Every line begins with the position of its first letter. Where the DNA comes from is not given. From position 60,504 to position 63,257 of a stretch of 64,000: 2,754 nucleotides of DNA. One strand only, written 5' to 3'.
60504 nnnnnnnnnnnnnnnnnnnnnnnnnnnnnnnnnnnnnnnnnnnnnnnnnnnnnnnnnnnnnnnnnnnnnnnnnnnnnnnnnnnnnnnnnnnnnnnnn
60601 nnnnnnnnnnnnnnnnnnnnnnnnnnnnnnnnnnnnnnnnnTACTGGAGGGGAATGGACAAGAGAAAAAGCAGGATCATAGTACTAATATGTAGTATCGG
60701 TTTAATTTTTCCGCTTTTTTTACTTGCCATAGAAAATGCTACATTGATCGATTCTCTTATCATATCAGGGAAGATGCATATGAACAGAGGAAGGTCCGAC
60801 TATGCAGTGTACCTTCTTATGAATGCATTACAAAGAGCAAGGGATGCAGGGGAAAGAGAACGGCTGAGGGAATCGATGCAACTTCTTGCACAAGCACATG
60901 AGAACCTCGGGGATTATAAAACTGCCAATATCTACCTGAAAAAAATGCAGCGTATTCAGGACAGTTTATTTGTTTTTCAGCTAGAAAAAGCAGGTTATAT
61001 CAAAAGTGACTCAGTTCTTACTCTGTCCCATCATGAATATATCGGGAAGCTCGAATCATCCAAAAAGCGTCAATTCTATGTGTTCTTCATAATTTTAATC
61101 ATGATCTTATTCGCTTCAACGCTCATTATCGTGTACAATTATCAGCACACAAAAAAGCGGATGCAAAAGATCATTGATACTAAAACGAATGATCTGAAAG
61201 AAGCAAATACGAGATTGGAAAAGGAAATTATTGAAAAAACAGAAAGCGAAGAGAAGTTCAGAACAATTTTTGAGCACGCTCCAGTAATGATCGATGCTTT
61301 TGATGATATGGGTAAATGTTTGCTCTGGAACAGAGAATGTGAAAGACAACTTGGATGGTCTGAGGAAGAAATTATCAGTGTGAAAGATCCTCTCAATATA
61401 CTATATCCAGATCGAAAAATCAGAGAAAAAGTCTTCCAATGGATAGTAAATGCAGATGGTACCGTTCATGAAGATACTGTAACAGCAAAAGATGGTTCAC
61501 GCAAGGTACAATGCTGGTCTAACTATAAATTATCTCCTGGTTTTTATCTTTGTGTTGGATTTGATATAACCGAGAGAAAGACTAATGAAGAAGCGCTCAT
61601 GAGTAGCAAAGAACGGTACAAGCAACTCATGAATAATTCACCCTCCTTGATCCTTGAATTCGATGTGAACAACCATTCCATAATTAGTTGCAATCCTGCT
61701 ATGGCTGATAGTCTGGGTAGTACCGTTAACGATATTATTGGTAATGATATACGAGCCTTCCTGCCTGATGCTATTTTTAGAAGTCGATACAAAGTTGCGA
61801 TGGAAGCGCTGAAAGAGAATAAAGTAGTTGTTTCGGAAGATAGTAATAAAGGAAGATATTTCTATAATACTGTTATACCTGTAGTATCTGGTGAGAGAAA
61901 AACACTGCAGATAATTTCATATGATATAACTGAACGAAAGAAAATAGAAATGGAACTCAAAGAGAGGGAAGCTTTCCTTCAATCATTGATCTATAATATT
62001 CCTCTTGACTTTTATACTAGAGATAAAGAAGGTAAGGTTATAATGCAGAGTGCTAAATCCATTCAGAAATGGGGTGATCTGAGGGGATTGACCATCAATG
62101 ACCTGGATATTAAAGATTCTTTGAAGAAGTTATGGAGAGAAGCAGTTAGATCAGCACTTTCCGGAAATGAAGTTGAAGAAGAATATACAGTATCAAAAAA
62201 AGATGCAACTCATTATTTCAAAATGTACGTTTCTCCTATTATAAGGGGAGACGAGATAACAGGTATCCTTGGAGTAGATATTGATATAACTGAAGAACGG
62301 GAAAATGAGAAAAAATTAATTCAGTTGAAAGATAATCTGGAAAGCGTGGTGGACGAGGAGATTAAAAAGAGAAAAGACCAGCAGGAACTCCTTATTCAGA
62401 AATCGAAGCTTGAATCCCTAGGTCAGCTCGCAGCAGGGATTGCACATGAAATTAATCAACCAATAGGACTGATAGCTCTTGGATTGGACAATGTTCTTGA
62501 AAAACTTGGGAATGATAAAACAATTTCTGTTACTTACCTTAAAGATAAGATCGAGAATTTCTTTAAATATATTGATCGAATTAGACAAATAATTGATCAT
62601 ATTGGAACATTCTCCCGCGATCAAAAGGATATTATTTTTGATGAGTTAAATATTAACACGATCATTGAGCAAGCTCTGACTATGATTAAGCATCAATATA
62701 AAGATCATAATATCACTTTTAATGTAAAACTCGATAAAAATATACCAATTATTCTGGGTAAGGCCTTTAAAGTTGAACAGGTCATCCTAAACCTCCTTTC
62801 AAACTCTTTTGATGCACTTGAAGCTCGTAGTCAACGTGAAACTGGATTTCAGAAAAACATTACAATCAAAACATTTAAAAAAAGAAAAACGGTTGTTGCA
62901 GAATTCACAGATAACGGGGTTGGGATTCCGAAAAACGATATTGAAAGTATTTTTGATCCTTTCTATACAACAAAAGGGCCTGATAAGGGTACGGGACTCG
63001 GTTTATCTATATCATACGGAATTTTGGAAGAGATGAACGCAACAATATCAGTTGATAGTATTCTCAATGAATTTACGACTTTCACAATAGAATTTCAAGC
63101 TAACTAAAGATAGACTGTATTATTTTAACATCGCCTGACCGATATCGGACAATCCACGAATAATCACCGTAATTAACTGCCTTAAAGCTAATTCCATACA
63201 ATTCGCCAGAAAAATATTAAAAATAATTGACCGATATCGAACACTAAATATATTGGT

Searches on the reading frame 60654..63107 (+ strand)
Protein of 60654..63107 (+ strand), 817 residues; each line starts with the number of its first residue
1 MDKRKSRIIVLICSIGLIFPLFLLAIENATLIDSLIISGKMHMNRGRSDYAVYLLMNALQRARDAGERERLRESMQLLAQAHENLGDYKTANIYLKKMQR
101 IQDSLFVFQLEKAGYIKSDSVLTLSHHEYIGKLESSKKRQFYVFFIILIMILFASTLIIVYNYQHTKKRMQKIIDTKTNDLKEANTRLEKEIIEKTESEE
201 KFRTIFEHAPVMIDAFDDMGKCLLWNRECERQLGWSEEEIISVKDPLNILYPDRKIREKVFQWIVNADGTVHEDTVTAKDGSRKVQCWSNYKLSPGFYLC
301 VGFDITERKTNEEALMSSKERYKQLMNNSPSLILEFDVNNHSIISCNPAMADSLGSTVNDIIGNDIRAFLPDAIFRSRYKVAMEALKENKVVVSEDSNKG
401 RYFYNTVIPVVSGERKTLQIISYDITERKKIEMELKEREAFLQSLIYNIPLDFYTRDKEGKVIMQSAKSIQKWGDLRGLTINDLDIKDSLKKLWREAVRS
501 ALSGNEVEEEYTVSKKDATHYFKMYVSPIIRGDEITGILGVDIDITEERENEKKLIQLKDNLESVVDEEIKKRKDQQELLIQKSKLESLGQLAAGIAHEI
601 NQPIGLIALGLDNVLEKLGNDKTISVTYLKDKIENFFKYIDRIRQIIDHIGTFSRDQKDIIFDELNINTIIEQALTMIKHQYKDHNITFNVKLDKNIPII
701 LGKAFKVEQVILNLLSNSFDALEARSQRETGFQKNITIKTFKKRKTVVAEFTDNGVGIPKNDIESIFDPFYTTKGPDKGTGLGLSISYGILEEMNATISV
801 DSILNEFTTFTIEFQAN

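Call 8: search_protein_families(library=ncbifam, proteins=[window:60654-63107:+], max_evalue=0.001)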
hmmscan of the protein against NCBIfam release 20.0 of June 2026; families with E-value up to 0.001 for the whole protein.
window:60654-63107:+ (817 aa): 70 families (the best 25 are shown)
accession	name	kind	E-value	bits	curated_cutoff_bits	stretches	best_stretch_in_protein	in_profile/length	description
NF008468.0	PRK11360.1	equivalog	5.1e-48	163.8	646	1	568-815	375-607/616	two-component system sensor histidine kinase AtoS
NF010411.0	PRK13837.1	equivalog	9.3e-38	129.8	647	1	530-814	386-673/828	two-component system VirA-like sensor kinase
NF046044.1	PnpS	equivalog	2.2e-37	129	400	1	594-814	175-389/390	two-component system histidine kinase PnpS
NF047466.1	hybrid_RR_LvrB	exception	3.4e-35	121.9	500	1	571-813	134-373/377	hybrid histidine kinase/response regulator LvrB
NF052573.1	HisKinEspAMyxo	equivalog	7.8e-35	120.1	1400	1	565-815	360-610/755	serine histidine kinase EspA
NF052574.1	HisKinEspCMyxo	equivalog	1.6e-34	119.2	1200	1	570-812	398-633/785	serine histidine kinase EspC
NF010076.0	PRK13557.1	subfamily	3e-34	118.4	631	1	569-816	143-394/540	histidine kinase famiy protein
TIGR00229.1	sensory_box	domain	3.7e-33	114.3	22.9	3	197-315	2-126/126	PAS domain S-box protein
NF041777.1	sens_FixL_Rhizob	equivalog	5e-32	111.2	850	1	405-810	88-475/485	sensor protein FixL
NF046020.1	HisKinCckABruc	equivalog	1.7e-31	108.9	1000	1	566-812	457-703/868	cell cycle histidine kinase CckA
NF007688.0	PRK10364.1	equivalog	3.1e-31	108.6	479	1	572-813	223-448/460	two-component system sensor histidine kinase ZraS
NF038348.1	T2SS_HK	subfamily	4.5e-31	107.9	450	2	635-813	403-570/574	histidine kinase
NF047794.1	HisKinPtgB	equivalog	1.4e-30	106.2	1000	1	556-816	410-655/656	two-component system sensor histidine kinase PgtB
NF047497.1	HK_LIC_12097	equivalog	3.3e-29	101.8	500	1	561-814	120-364/367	LIC_12097 family sensor histidine kinase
TIGR02938.1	nifL_nitrog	equivalog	4.5e-29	101.3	242.45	1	342-815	25-493/494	nitrogen fixation negative regulator NifL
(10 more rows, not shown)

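Call 9: search_protein_families(library=pfam, proteins=[window:60654-63107:+], max_evalue=0.001)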
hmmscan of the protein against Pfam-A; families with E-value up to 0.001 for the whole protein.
window:60654-63107:+ (817 aa): 6 families
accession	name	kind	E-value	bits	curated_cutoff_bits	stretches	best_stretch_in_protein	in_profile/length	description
PF02518.31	HATPase_c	-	1.3e-19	71.1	26.4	1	705-815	4-108/111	Histidine kinase-, DNA gyrase B-, and HSP90-like ATPase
PF00989.32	PAS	-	6e-15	55.7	22.6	1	201-292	2-96/113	PAS fold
PF08448.16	PAS_4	-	2.3e-13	50.7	23.1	1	327-429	2-109/110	PAS fold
PF13188.13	PAS_8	-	9.3e-13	48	21.8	2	320-376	1-53/65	PAS domain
PF13426.13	PAS_9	-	1.3e-11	45.1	27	1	337-427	7-103/103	PAS domain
PF13424.12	TPR_12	-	0.00064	20.3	30.1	0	39-97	10-70/77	Tetratricopeptide repeat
